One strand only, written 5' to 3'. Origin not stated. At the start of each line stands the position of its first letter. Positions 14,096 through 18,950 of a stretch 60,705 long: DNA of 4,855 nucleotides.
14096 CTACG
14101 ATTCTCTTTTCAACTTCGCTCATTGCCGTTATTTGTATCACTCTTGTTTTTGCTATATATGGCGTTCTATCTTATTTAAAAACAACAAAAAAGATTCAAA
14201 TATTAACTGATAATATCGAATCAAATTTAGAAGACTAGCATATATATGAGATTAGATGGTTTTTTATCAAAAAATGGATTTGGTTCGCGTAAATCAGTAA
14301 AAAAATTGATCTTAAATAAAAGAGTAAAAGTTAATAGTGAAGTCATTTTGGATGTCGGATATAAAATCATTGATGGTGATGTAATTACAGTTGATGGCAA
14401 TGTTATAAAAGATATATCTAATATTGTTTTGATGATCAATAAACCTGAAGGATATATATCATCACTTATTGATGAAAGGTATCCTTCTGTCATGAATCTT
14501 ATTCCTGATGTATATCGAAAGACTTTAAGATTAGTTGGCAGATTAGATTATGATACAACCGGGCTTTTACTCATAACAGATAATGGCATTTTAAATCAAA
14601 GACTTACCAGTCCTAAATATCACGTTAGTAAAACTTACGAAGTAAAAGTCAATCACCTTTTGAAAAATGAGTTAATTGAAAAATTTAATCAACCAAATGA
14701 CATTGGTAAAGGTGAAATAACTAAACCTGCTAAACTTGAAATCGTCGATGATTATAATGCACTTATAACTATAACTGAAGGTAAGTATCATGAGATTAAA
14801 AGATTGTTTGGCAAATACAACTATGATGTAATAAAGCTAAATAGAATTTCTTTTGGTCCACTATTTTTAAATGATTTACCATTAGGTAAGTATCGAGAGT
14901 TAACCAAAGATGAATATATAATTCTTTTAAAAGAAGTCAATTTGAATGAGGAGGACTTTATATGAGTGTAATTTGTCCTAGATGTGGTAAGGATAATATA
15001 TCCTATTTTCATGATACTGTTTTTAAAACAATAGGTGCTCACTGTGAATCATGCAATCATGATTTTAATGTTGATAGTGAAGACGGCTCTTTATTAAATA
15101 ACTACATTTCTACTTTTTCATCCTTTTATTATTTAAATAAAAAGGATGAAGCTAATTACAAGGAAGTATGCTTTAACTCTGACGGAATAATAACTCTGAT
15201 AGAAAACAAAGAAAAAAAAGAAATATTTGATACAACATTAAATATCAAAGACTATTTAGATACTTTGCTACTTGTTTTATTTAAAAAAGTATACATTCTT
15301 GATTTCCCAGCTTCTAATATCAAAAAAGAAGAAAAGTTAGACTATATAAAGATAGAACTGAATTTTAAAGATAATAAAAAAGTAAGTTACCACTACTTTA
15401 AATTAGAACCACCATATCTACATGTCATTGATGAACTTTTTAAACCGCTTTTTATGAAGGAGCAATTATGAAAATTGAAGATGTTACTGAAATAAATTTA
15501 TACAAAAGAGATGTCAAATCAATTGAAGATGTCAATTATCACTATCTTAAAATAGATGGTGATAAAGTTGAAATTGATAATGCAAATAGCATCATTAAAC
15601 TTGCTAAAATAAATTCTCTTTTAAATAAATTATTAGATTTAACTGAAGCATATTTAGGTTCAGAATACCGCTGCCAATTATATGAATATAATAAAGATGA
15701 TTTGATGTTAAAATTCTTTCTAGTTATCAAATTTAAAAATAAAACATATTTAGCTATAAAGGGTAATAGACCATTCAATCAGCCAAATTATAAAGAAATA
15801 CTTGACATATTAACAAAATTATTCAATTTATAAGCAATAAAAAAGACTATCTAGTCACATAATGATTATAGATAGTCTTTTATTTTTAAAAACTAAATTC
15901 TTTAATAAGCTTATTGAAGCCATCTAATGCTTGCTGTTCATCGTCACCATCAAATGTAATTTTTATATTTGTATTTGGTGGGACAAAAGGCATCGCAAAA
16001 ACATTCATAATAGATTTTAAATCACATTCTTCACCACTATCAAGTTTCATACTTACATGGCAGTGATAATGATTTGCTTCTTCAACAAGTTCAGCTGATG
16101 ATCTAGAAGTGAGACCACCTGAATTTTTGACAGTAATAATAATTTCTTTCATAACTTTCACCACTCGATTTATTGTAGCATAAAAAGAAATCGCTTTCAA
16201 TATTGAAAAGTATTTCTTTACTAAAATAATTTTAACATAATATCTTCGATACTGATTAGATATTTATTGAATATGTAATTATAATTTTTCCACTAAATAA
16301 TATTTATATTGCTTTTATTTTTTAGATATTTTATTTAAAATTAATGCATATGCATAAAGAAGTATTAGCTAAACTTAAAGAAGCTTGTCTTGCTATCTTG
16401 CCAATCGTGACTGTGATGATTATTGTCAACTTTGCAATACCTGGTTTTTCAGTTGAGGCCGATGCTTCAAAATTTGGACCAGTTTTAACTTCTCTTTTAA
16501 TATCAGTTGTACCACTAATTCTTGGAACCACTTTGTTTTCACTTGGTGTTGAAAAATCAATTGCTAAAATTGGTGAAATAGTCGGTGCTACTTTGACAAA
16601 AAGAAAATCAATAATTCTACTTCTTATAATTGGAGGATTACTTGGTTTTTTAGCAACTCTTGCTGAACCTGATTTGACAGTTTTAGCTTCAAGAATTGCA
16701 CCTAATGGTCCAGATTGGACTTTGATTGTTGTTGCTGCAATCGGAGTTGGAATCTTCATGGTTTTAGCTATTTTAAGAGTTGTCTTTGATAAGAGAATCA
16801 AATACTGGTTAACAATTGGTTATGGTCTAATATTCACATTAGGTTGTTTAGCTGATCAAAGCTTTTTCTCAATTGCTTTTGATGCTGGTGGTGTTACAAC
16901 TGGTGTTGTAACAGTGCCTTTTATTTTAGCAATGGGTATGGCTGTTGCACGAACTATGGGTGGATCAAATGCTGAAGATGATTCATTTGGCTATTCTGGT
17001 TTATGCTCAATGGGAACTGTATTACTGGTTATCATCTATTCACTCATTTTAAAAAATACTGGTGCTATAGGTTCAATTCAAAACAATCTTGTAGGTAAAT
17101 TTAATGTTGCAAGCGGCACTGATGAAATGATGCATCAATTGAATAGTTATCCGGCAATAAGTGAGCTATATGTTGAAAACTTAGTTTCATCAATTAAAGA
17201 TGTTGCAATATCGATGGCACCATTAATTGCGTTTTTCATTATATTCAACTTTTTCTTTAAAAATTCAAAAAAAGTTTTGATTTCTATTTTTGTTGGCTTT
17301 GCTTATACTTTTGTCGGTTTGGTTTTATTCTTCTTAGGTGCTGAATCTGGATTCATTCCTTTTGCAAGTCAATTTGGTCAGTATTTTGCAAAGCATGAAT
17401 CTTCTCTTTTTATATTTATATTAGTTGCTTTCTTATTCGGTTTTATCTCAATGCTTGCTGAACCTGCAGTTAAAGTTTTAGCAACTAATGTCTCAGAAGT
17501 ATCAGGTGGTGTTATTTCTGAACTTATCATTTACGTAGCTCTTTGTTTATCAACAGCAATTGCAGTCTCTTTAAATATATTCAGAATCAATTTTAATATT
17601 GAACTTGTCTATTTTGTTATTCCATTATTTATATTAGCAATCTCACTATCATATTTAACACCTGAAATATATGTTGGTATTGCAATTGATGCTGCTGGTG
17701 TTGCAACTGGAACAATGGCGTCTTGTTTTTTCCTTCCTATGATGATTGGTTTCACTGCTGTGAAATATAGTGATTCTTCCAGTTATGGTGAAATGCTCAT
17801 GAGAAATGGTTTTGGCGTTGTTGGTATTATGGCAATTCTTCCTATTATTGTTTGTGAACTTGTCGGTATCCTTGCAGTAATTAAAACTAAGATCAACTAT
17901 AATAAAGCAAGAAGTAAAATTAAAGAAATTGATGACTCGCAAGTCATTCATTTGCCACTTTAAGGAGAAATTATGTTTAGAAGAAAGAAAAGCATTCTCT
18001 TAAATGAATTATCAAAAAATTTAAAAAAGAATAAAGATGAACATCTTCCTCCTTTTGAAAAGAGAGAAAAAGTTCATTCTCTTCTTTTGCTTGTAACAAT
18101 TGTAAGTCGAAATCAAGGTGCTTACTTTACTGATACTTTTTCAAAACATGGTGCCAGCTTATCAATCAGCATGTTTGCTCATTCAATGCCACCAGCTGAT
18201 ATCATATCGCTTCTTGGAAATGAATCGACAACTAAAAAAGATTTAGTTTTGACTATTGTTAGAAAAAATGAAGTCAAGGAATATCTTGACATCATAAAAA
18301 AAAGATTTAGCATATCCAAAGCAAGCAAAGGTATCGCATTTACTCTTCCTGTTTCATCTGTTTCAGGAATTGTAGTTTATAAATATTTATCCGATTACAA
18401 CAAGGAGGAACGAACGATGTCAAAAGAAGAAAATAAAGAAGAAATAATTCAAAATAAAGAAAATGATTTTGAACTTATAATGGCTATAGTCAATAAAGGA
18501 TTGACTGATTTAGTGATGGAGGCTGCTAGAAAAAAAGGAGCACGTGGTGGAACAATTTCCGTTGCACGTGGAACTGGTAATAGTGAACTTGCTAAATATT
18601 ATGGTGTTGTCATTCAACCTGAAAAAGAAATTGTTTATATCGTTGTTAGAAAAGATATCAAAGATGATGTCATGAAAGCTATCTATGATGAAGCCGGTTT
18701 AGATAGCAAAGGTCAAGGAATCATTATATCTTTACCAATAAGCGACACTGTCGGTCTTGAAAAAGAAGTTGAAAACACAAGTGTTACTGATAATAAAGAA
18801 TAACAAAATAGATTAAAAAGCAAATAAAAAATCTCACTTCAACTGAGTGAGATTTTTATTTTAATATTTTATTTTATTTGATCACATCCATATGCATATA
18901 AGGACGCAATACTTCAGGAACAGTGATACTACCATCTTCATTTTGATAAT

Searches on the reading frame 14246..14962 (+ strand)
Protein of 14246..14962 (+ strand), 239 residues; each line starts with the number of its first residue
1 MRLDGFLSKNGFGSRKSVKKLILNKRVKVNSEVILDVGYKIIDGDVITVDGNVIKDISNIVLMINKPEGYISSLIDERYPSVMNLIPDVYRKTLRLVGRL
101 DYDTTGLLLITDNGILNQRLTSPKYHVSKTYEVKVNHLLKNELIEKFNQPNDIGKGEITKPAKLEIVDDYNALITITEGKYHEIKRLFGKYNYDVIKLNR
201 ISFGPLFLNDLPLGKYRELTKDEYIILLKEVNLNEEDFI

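Call 29: search_protein_families(library=pfam, proteins=[window:14246-14962:+], max_evalue=0.001)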
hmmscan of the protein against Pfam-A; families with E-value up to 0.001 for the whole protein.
window:14246-14962:+ (239 aa): 3 families
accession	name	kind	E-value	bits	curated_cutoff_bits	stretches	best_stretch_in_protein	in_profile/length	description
PF00849.27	PseudoU_synth_2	-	2.5e-17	64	26.8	1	61-188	2-150/152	RNA pseudouridylate synthase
PF01479.30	S4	-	3.3e-08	33.6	22.8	1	1-47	1-48/48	S4 domain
PF13275.11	S4_2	-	8.2e-05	22.9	24.6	1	18-54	26-62/65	S4 domain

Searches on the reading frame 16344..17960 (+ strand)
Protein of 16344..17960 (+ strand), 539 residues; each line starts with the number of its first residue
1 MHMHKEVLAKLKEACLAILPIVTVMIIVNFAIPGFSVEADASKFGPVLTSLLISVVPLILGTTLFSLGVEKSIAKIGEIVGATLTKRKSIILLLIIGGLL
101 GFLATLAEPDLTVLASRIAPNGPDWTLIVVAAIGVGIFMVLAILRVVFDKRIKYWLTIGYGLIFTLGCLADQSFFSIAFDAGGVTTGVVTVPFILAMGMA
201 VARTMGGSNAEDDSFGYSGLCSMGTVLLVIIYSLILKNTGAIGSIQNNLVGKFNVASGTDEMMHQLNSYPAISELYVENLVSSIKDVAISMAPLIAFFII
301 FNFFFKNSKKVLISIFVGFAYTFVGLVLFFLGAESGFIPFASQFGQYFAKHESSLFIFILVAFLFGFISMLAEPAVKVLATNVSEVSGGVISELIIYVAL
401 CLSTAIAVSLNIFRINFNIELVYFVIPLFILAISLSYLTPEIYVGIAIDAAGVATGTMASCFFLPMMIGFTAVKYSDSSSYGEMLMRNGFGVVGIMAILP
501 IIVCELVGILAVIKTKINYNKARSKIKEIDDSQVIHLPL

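Call 29: search_protein_families(library=pfam, proteins=[window:16344-17960:+], max_evalue=0.001)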
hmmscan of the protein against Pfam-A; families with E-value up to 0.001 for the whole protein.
window:16344-17960:+ (539 aa): 1 family
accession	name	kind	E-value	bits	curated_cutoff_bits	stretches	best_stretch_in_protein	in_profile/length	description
PF07556.16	DUF1538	-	1.3e-98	328.9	22.6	2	48-235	20-211/211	Protein of unknown function (DUF1538)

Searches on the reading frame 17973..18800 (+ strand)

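Call 29: search_protein_families(library=pfam, proteins=[window:17973-18800:+], max_evalue=0.001)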
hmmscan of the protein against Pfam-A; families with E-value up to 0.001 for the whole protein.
window:17973-18800:+ (276 aa): 1 family
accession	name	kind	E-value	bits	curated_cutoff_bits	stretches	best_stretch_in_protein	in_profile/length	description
PF00543.27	P-II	-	1.7e-11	44.8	25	1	167-261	2-97/102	Nitrogen regulatory protein P-II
